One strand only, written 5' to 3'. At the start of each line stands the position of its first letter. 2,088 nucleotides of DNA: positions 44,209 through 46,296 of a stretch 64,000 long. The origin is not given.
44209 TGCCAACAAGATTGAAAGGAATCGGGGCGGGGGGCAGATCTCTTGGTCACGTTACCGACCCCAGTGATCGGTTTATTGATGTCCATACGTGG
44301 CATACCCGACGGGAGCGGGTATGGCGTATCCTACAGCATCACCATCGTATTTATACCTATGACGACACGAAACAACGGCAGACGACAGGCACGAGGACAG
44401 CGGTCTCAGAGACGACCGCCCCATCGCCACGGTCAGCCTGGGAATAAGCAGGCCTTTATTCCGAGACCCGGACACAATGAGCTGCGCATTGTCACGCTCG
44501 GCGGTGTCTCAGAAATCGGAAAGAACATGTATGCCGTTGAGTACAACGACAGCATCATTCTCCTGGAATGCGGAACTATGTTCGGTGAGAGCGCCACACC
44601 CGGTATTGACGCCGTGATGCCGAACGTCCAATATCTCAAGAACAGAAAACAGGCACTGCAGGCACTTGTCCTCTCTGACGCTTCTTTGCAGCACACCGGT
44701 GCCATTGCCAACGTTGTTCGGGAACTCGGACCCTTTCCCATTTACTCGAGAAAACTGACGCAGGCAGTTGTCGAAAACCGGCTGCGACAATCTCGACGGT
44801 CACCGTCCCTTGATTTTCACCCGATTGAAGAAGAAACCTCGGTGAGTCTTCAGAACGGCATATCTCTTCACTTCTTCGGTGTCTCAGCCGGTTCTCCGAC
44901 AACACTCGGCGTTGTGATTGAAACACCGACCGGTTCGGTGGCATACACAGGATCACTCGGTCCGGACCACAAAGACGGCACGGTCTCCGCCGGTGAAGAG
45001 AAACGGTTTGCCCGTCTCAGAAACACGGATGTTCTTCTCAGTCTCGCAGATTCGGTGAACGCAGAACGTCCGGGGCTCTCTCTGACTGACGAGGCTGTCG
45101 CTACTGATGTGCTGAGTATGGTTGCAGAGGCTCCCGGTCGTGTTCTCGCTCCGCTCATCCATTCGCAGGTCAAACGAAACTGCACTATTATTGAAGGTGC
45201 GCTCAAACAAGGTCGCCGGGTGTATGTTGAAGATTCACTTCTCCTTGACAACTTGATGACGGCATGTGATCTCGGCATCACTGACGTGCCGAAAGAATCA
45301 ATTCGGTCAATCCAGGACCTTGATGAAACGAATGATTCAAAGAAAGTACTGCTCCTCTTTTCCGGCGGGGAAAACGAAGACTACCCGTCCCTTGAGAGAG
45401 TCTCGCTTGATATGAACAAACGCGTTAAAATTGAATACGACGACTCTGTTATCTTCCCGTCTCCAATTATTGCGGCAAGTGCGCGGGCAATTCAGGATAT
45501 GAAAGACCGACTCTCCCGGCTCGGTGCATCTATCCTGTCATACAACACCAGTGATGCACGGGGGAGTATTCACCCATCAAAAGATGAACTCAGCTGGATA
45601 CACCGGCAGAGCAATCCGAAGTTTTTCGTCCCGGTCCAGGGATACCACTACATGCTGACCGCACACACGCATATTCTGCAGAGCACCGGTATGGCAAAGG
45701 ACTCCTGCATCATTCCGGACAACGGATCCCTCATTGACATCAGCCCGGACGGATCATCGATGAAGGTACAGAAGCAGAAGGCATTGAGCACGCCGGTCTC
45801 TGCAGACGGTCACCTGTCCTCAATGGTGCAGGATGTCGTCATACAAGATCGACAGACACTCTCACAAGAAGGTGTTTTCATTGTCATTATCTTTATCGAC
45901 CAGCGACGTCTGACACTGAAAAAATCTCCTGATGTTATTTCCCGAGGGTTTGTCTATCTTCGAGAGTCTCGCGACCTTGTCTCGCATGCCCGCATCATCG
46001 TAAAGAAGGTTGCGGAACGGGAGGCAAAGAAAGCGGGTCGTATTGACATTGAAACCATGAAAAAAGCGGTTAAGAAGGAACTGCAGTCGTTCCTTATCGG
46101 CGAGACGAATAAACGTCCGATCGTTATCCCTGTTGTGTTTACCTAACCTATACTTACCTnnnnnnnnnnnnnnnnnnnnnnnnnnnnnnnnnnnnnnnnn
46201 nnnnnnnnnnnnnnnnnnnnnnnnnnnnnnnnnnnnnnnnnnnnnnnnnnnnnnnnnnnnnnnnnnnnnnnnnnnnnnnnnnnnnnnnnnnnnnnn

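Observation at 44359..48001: Tandem RNase J paralogs, the first one catalytically degenerate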

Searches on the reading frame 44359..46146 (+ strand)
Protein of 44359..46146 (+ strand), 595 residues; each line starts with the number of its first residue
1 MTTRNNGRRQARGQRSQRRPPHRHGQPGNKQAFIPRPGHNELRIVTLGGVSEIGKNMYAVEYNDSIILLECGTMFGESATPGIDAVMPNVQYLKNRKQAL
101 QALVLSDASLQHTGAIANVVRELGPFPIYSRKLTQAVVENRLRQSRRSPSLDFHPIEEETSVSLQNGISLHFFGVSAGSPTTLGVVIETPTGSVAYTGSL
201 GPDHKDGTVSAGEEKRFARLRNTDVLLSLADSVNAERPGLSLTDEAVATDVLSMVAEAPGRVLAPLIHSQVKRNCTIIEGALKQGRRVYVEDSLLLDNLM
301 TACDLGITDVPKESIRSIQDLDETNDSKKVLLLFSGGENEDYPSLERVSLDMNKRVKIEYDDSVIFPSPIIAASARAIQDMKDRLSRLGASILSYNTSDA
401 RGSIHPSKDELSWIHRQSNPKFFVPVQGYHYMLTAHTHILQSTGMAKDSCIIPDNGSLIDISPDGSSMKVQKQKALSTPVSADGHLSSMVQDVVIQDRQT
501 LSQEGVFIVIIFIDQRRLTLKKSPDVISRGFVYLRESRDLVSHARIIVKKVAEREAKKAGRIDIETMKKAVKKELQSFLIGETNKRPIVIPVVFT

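Call 3: search_protein_families(library=pfam, proteins=[window:44359-46146:+])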
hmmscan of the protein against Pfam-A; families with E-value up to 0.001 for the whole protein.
window:44359-46146:+ (595 aa): 3 families
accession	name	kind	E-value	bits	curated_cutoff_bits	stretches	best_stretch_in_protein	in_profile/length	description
PF17770.6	RNase_J_C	-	8.4e-23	81.7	23.8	1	494-594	1-100/102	Ribonuclease J C-terminal domain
PF22505.1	RNase_J_b_CASP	-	8.7e-15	55.1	27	1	260-384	2-125/126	Ribonuclease J, beta-CASP domain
PF12706.13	Lactamase_B_2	-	1.1e-08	35.4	27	1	88-231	17-165/200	Beta-lactamase superfamily domain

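Call 5: search_solved_structures(query=window:44359-46146:+, show_alignments=3)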
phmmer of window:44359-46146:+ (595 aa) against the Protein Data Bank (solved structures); distinct sequences matched with E-value up to 0.001: 18.
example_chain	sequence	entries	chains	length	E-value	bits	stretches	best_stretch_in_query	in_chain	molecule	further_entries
8yyh_A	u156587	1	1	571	2.2e-77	264.4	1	23-593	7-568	Ribonuclease J 2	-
8yyg_A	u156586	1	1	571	7.7e-77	262.6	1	23-593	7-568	Ribonuclease J 2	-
8yyi_A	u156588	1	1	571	1.1e-76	262.1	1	23-593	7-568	Ribonuclease J 2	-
6k6w_A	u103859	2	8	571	1.5e-76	261.7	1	23-593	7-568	Ribonuclease J 2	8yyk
8yyf_A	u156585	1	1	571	1.5e-76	261.6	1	23-593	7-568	Ribonuclease J 2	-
8yyj_A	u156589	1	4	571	2.3e-76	261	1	23-593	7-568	Ribonuclease J 2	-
3zq4_A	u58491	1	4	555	4.7e-75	256.7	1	41-594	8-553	RIBONUCLEASE J 1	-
6k6s_A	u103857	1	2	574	1.6e-73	251.7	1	24-594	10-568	Ribonuclease J 1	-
5a0t_A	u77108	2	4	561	1.7e-62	215.3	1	23-593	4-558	RIBONUCLEASE J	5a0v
4xwt_A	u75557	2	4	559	7.2e-57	196.7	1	25-593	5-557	DR2417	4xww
7wnt_A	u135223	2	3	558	2e-56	195.2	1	40-593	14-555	Ribonuclease J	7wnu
3t3n_A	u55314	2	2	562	6.3e-56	193.6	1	40-594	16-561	Metal dependent hydrolase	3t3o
3bk1_A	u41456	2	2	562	1.3e-55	192.6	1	40-594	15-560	Metal dependent hydrolase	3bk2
7pcr_A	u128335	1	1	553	1.5e-45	159.4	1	42-543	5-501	Ribonuclease J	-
8cgl_A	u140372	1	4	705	6e-45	157.3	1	41-543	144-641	Ribonuclease J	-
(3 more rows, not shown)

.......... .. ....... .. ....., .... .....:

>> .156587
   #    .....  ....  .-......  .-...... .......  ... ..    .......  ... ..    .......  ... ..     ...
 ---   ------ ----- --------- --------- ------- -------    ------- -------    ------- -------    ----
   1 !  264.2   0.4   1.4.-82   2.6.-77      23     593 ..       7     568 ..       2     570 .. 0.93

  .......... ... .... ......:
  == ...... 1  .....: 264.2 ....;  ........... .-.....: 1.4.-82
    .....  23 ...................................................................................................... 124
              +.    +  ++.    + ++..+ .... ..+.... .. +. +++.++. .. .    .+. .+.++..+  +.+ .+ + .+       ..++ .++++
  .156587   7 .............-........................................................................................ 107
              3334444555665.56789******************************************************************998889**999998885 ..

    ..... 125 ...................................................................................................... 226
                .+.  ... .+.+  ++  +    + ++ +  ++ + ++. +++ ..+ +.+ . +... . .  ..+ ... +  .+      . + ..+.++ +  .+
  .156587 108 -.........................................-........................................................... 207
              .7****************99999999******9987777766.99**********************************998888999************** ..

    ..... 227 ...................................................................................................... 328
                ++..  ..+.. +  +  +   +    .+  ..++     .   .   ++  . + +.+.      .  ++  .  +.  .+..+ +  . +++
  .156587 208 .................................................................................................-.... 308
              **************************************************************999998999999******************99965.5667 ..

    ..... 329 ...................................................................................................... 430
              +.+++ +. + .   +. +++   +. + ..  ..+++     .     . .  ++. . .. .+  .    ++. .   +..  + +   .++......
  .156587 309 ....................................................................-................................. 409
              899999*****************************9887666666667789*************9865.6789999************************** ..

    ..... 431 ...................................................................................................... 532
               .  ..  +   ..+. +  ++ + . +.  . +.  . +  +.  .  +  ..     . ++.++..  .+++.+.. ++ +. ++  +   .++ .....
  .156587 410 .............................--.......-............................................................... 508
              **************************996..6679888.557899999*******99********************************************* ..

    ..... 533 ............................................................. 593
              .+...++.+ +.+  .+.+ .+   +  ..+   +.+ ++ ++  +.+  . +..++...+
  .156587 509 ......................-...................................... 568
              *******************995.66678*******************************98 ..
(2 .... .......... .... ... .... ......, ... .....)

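Call 7: find_homologous_proteins(query=window:44359-46146:+)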
Query window:44359-46146:+ (595 aa): 88 proteins with E <= 0.001 among 8000 candidates.
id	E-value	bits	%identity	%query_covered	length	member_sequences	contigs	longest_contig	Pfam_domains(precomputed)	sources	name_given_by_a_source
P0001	0.0e+0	1178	100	91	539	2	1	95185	PF17770.8,PF12706.14,PF22505.2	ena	-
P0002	5.7e-275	932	72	96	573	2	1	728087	PF17770.8,PF22505.2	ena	-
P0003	3.4e-265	899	68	95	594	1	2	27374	PF17770.8,PF22505.2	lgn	-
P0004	2.6e-219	748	55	95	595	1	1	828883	PF17770.8,PF22505.2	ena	-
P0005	2.6e-217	741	54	99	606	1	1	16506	PF17770.8,PF22505.2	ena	-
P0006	9.7e-217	739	53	99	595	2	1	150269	PF17770.8,PF22505.2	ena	-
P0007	1.9e-216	738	53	99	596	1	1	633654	PF17770.8,PF22505.2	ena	-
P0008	3.4e-213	728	53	99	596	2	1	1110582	PF17770.8,PF22505.2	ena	-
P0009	4.7e-213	727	54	98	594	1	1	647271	PF17770.8,PF22505.2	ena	-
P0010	3.2e-212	724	52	100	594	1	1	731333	PF17770.8,PF22505.2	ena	-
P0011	7.4e-212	723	53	99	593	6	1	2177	PF17770.8,PF22505.2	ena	-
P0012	2.4e-211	722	54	97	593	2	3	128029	PF17770.8,PF22505.2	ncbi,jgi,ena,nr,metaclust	ncbi:MAG: ribonuclease J [Candidatus Kaiserbacteria bacterium]|nr:ribonuclease J [Candidatus Kaiserb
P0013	1.1e-209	716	54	95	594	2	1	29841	PF17770.8,PF22505.2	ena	-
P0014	1.2e-209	716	53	98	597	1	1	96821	PF17770.8,PF22505.2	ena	-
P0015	2.0e-209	715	54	95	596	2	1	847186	PF17770.8,PF22505.2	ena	-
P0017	1.1e-206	706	52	95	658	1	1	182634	PF17770.8,PF22505.2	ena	-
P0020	1.7e-204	699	52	98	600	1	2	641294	PF17770.8,PF22505.2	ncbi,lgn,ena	-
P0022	4.8e-192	658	51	93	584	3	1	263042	PF17770.8,PF22505.2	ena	-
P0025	2.3e-182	626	48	94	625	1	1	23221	PF17770.8,PF22505.2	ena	-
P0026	8.1e-180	617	46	100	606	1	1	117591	PF17770.8,PF22505.2,PF07521.18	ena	-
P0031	2.3e-157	543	42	97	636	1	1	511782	PF17770.8,PF12706.14,PF22505.2,PF23023.2,PF07521.18,PF00753.34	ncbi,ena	-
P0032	1.5e-139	485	41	94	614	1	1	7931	PF17770.8,PF12706.14,PF22505.2,PF07521.18,PF00753.34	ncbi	-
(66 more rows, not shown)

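Call 14: find_related_loci(query=A2, collection=genome_contigs, flank=6000)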
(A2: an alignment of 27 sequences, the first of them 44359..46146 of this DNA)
Query A2 (595 aa) in genome_contigs; peptide patterns used: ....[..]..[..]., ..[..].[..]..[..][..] (x = any residue, [..] = any of these).
600 stretches matched a pattern (row limit reached: there are more); 583 encode a relative of the query (tblastn E <= 1e-3); the best 80 are kept; 80 distinct loci.
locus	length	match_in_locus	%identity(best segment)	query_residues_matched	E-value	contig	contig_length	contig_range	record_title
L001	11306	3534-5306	38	4-594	1e-138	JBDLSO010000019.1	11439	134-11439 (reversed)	MAG: Candidatus Parcubacteria bacterium isolate king_2019_sw_WHONDRS-S19S_0016_AN_bin.2 scaffold_000079, whole genome sh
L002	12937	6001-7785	38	4-594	8e-137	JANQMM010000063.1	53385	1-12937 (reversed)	MAG: Candidatus Paceibacterota bacterium isolate PL25b_bin.16 k99_2435693, whole genome shotgun sequence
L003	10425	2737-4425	40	30-594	7e-137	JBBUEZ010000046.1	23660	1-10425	MAG: Patescibacteria group bacterium isolate H32-bin006_1 H32_bin006_1_000000000046, whole genome shotgun sequence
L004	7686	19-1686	39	40-595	2e-136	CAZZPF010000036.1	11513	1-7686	MAG TPA_asm: uncultured Candidatus Saccharibacteria bacterium isolate binchicken_co203_538 genome assembly, contig: k141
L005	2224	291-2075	38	2-595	4e-145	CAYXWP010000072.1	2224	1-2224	MAG TPA_asm: uncultured Candidatus Saccharibacteria bacterium isolate SRP062349_co2_4 genome assembly, contig: NODE_3243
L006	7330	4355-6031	40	34-594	1e-135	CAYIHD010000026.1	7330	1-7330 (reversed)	MAG TPA_asm: uncultured Candidatus Saccharibacteria bacterium isolate ERP119705_co22_421 genome assembly, contig: NODE_7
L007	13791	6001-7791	37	15-594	5e-134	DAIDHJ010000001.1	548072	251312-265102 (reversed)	MAG TPA_asm: Candidatus Adlerbacteria bacterium isolate clean342 NODE_1_length_548072_cov_18.396940, whole genome shotgu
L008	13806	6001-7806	37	5-595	1e-133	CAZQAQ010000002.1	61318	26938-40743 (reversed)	MAG TPA_asm: uncultured Candidatus Saccharibacteria bacterium isolate SRP278252_co1_120 genome assembly, contig: NODE_60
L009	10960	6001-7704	38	24-594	4e-133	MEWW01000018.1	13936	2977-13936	MAG: Candidatus Adlerbacteria bacterium RIFCSPHIGHO2_12_FULL_53_18 rifcsphigho2_12_scaffold_8990, whole genome shotgun s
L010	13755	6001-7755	38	11-594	2e-132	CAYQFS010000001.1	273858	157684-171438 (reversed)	MAG TPA_asm: uncultured Candidatus Saccharibacteria bacterium isolate SRP298887_co1_199 genome assembly, contig: NODE_8_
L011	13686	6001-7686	39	34-595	7e-133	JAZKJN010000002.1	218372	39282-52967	MAG: Patescibacteria group bacterium isolate ADI_DC_SW_02_SPN_11032020-bin123 DCSW02SPN_B123_0_000000000002, whole genom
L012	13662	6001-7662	38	37-594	5e-132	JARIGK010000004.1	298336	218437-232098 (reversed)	MAG: Candidatus Adlerbacteria bacterium isolate CullarsAll.DT.02 k141_615791, whole genome shotgun sequence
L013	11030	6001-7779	36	4-595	2e-131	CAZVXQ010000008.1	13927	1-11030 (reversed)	MAG TPA_asm: uncultured Candidatus Saccharibacteria bacterium isolate SRP257259_co1_21 genome assembly, contig: NODE_588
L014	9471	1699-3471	36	2-594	9e-132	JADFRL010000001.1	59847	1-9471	MAG: Patescibacteria group bacterium isolate B86T1L10 B86T1L10_NODE365, whole genome shotgun sequence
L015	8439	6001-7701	38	26-594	2e-131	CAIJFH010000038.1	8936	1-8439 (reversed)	Candidatus Adlerbacteria bacterium isolate C4_bin-407 genome assembly, contig: bin-407:38/38, whole genome shotgun seque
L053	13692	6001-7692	36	23-588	2e-125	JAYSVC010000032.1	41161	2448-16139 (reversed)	MAG: bacterium isolate GFS_12699 GFS_12699_31, whole genome shotgun sequence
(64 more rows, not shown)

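Call 16: find_encoding_contigs(protein=P0002, flank=6000, max_places=2)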
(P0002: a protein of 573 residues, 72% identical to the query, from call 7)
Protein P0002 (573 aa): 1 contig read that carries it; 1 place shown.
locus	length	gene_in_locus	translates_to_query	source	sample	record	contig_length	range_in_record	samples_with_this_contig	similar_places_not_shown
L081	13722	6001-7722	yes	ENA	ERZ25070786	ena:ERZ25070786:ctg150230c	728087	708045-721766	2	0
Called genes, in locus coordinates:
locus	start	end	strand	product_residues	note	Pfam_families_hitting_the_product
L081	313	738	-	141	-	PF03946:Ribosomal_L11_N, PF00298:Ribosomal_L11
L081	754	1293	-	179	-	PF02357:NusG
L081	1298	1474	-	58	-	PF00584:SecE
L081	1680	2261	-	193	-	-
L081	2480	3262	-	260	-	-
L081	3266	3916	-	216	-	-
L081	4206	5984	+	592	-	PF00496:SBP_bac_5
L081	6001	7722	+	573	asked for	PF22505:RNase_J_b_CASP, PF17770:RNase_J_C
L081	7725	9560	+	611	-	PF00753:Lactamase_B, PF23023:Anti-Pycsar_Apyc1 (weak), PF12706:Lactamase_B_2, PF22505:RNase_J_b_CASP, PF07521:RMMBL (faint), PF17770:RNase_J_C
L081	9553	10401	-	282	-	PF00730:HhH-GPD, PF00633:HHH (weak)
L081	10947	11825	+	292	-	PF02653:BPD_transp_2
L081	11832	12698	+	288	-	PF02653:BPD_transp_2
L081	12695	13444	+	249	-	PF02463:SMC_N (weak), PF13175:AAA_15 (faint), PF13476:AAA_23 (weak), PF13555:AAA_29 (weak), PF00005:ABC_tran, PF13304:AAA_21 (weak), PF12399:BCA_ABC_TP_C (faint)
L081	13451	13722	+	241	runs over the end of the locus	PF00005:ABC_tran, PF02463:SMC_N (faint), PF13304:AAA_21 (weak)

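Call 17: find_encoding_contigs(protein=P0012, flank=6000, max_places=2)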
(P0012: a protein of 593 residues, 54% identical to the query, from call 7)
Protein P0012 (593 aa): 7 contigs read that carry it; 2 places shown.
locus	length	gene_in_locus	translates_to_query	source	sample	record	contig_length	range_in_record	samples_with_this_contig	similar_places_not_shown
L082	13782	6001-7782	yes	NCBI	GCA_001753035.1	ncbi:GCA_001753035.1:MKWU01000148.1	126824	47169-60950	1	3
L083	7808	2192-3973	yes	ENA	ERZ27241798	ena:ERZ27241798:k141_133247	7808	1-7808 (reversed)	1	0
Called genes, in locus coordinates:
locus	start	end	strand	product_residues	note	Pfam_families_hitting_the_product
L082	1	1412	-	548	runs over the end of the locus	PF01443:Viral_helicase1 (faint), PF05970:PIF1, PF07728:AAA_5 (weak), PF13086:AAA_11 (faint), PF13245:AAA_19, PF13401:AAA_22, PF13604:AAA_30, PF14493:HTH_40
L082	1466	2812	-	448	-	PF00140:Sigma70_r1_2, PF04542:Sigma70_r2, PF04539:Sigma70_r3, PF04545:Sigma70_r4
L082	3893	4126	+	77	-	PF03840:SecG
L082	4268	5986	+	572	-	PF00496:SBP_bac_5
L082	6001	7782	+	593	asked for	PF22505:RNase_J_b_CASP, PF17770:RNase_J_C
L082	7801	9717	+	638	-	PF00753:Lactamase_B, PF23023:Anti-Pycsar_Apyc1 (faint), PF12706:Lactamase_B_2, PF22505:RNase_J_b_CASP, PF17770:RNase_J_C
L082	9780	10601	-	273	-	PF07963:N_methyl (weak)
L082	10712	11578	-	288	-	PF00226:DnaJ, PF01556:DnaJ_C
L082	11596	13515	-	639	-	PF00012:HSP70, PF06723:MreB_Mbl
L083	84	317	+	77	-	PF03840:SecG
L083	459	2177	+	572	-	PF00496:SBP_bac_5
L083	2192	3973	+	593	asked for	PF22505:RNase_J_b_CASP, PF17770:RNase_J_C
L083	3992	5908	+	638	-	PF00753:Lactamase_B, PF23023:Anti-Pycsar_Apyc1 (faint), PF12706:Lactamase_B_2, PF22505:RNase_J_b_CASP, PF17770:RNase_J_C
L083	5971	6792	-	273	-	PF07963:N_methyl (weak)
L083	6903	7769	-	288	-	PF00226:DnaJ, PF01556:DnaJ_C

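Call 20: find_encoding_contigs(protein=P0026, flank=5000, max_places=1)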
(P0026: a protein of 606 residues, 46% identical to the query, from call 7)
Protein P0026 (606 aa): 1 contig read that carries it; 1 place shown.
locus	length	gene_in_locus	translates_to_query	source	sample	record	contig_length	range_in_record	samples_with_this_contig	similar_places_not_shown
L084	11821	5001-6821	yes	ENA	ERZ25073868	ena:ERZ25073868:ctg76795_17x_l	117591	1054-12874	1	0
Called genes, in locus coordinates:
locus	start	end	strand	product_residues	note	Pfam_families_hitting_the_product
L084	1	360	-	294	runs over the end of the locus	PF01435:Peptidase_M48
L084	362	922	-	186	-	PF04011:LemA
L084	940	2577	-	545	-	PF00118:Cpn60_TCP1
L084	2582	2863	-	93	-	PF00166:Cpn10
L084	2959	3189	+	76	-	PF03840:SecG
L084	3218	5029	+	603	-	PF00496:SBP_bac_5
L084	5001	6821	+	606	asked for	PF22505:RNase_J_b_CASP, PF07521:RMMBL (weak), PF17770:RNase_J_C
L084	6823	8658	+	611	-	PF00753:Lactamase_B, PF23023:Anti-Pycsar_Apyc1 (weak), PF12706:Lactamase_B_2, PF22505:RNase_J_b_CASP, PF07521:RMMBL (weak), PF17770:RNase_J_C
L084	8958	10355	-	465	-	PF01336:tRNA_anti-codon, PF00152:tRNA-synt_2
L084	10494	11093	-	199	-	PF07799:DUF1643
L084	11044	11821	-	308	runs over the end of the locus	PF18075:FtsX_ECD, PF02687:FtsX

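Call 21: find_encoding_contigs(protein=P0025, flank=5000, max_places=1)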
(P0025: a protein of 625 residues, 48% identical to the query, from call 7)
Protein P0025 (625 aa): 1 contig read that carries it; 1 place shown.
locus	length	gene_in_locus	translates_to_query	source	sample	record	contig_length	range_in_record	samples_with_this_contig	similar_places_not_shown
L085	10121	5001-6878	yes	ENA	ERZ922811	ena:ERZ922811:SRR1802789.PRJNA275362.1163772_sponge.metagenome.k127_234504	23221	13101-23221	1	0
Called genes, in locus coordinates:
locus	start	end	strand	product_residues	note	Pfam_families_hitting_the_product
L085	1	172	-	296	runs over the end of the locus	PF01435:Peptidase_M48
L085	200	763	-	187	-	PF04011:LemA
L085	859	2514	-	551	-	PF00118:Cpn60_TCP1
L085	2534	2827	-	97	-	PF00166:Cpn10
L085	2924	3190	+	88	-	PF03840:SecG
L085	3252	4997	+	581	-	PF00496:SBP_bac_5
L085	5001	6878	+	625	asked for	PF22505:RNase_J_b_CASP, PF17770:RNase_J_C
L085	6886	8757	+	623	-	PF00753:Lactamase_B, PF12706:Lactamase_B_2, PF22505:RNase_J_b_CASP, PF07521:RMMBL (weak), PF17770:RNase_J_C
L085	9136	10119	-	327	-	?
